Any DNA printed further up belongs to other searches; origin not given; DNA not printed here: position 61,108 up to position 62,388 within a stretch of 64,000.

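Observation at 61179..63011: Intact AbiE-like two-gene module with an unusually long wHTH partner and a palindromic operator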

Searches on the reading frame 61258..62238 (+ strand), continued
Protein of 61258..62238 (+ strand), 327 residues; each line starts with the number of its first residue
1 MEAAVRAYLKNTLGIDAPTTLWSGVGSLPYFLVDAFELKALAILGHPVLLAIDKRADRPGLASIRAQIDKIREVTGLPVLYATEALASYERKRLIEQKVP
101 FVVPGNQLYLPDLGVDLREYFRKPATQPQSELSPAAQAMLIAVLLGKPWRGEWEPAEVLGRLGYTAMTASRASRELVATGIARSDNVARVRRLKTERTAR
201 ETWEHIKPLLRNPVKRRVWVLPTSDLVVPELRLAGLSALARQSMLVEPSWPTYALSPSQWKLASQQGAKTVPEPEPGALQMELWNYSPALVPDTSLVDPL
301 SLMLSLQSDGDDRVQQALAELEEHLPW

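Call 93: find_encoding_contigs(protein=P0119, flank=8000, max_places=2)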
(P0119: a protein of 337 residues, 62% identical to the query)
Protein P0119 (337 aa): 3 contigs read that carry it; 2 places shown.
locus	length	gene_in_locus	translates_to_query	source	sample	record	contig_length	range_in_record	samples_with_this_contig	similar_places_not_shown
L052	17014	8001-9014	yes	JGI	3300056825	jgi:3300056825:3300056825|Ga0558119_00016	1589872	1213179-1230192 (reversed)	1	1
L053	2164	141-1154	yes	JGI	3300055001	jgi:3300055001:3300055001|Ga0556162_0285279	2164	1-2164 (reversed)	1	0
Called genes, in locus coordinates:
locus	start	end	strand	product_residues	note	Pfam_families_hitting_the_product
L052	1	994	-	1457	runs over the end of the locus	PF03160:Calx-beta, PF22305:BARF1_ig2 (faint), PF03160:Calx-beta, PF13530:SCP2_2 (faint), PF03160:Calx-beta, PF13205:Big_5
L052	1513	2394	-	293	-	PF14236:DruA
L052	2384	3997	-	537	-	PF03050:DDE_Tnp_IS66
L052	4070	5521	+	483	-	PF00916:Sulfate_transp, PF01740:STAS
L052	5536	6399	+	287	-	PF00582:Usp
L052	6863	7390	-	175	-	PF13358:DDE_3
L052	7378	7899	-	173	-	PF13384:HTH_23 (weak), PF13551:HTH_29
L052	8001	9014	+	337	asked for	-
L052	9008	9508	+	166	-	-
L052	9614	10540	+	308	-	-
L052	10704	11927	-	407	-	PF07592:DDE_Tnp_ISAZ013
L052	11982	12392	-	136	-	PF13442:Cytochrome_CBB3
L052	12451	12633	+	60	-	-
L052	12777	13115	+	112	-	-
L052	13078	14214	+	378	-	PF02687:FtsX (weak)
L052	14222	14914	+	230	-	PF00005:ABC_tran, PF13304:AAA_21 (faint)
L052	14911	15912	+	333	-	-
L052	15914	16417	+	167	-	PF00578:AhpC-TSA, PF08534:Redoxin, PF00085:Thioredoxin (faint), PF13098:Thioredoxin_2, PF13905:Thioredoxin_8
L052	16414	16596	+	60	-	-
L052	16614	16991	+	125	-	-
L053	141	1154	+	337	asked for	-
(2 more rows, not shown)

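Call 94: find_encoding_contigs(protein=P0273, flank=8000, max_places=2)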
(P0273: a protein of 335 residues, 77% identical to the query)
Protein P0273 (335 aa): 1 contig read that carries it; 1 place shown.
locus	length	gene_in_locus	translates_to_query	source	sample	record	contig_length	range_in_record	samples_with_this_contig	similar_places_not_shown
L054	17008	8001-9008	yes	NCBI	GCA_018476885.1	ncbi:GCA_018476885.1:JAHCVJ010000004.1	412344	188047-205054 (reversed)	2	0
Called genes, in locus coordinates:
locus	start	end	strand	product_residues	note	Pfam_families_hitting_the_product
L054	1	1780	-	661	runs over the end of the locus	PF02384:N6_Mtase, PF01170:UPF0020 (weak), PF07669:Eco57I (faint)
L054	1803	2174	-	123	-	-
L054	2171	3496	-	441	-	-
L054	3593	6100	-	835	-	PF00270:DEAD, PF04851:ResIII, PF13307:Helicase_C_2 (weak)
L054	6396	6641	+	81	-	PF13560:HTH_31, PF13744:HTH_37 (weak), PF12844:HTH_19, PF01381:HTH_3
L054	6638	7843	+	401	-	PF13657:Couple_hipA, PF07804:HipA_C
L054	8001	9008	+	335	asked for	-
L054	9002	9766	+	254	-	-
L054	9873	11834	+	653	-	-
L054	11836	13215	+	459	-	-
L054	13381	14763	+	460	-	PF09254:FokI_cleav_dom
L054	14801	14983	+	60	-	-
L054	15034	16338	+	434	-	-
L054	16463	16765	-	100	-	-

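Call 104: search_protein_families(library=phrogs, proteins=[window:61258-62238:+], max_evalue=0.1)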
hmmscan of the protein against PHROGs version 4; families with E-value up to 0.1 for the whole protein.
window:61258-62238:+ (327 aa): 0 families
